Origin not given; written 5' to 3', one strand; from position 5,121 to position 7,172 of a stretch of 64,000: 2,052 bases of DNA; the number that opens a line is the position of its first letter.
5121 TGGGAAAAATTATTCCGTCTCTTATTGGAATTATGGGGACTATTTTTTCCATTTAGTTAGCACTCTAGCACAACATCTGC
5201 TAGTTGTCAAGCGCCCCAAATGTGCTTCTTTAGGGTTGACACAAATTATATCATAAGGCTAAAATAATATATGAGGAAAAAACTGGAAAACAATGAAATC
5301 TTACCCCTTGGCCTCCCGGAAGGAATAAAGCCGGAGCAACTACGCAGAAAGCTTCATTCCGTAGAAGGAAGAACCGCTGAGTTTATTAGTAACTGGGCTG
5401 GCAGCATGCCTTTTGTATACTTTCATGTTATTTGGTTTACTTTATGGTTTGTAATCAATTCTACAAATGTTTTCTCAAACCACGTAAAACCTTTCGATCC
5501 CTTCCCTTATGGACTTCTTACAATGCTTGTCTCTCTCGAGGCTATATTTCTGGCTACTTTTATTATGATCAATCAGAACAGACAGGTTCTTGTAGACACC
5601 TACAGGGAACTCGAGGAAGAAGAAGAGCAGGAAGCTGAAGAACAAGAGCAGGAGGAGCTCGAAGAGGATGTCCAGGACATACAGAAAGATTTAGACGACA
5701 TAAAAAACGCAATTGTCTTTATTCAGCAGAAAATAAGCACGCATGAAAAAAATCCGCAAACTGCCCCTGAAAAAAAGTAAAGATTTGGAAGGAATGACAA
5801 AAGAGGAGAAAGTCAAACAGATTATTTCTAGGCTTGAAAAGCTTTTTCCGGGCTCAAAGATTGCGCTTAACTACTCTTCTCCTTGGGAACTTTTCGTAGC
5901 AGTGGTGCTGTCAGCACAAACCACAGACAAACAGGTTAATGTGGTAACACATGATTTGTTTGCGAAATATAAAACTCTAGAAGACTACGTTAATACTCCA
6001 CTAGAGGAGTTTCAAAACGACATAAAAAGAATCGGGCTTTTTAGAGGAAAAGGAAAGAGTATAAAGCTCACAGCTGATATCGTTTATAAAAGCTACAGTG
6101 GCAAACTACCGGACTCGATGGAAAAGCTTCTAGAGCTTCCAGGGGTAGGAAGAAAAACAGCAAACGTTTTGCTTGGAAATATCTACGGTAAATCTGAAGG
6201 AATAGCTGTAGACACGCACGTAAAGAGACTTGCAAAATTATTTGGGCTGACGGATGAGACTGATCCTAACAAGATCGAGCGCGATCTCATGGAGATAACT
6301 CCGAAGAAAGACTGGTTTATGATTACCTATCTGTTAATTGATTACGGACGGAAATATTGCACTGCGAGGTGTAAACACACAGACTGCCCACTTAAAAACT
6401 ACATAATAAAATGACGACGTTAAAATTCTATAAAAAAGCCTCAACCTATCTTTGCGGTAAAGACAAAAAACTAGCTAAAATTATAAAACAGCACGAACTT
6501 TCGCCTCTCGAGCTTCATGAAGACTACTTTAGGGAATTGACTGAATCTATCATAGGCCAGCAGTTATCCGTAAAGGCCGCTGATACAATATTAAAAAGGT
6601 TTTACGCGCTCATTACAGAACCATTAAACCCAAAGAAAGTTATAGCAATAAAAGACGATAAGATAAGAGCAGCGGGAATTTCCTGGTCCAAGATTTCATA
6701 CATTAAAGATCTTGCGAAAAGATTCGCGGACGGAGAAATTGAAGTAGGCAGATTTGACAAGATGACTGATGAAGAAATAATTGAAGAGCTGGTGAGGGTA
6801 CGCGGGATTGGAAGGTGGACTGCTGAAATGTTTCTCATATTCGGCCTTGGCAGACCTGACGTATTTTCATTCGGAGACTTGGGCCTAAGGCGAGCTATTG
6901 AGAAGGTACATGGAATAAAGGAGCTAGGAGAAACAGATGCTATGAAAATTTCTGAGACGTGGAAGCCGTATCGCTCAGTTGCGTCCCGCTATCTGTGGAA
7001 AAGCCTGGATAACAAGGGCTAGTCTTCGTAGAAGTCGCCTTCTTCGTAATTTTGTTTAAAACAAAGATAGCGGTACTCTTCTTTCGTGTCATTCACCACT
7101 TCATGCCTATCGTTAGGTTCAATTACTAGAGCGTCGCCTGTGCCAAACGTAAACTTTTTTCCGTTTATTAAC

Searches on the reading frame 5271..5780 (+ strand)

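Call 28: search_protein_families(library=pfam, proteins=[window:5271-5780:+], max_evalue=0.001)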
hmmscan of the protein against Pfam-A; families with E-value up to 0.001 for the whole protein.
window:5271-5780:+ (169 aa): 1 family
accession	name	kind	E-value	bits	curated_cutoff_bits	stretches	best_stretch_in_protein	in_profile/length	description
PF06210.16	DUF1003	-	1.3e-24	86.8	27.4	1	44-145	2-100/103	Protein of unknown function (DUF1003)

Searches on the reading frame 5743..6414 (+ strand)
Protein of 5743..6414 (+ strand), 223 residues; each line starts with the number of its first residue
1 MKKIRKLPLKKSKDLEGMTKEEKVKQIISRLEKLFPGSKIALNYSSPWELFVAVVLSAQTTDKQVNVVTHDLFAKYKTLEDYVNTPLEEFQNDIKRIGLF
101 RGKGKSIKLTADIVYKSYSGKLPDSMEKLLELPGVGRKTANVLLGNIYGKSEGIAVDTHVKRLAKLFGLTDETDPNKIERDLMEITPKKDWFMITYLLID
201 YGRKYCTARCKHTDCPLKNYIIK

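Call 28: search_protein_families(library=pfam, proteins=[window:5743-6414:+], max_evalue=0.001)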
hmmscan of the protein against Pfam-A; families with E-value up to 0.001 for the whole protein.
window:5743-6414:+ (223 aa): 2 families
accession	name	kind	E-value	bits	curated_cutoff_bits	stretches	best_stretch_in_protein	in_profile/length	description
PF00730.31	HhH-GPD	-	4.1e-21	75.8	26.2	1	52-187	1-107/108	HhH-GPD superfamily base excision DNA repair protein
PF00633.29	HHH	-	1e-07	31.8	24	1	117-144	1-28/30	Helix-hairpin-helix motif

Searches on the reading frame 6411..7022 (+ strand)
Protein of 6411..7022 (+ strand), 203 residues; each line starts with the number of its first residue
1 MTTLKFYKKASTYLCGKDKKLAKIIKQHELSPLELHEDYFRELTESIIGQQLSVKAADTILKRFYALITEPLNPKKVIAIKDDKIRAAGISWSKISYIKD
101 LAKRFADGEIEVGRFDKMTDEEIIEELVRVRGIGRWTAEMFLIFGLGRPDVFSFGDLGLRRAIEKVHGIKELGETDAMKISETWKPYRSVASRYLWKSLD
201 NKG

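Call 28: search_protein_families(library=pfam, proteins=[window:6411-7022:+], max_evalue=0.001)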
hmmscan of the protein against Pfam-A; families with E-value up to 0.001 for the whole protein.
window:6411-7022:+ (203 aa): 1 family
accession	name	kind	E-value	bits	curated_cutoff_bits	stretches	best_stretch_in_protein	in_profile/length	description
PF00730.31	HhH-GPD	-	3e-15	56.9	26.2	1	46-184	3-106/108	HhH-GPD superfamily base excision DNA repair protein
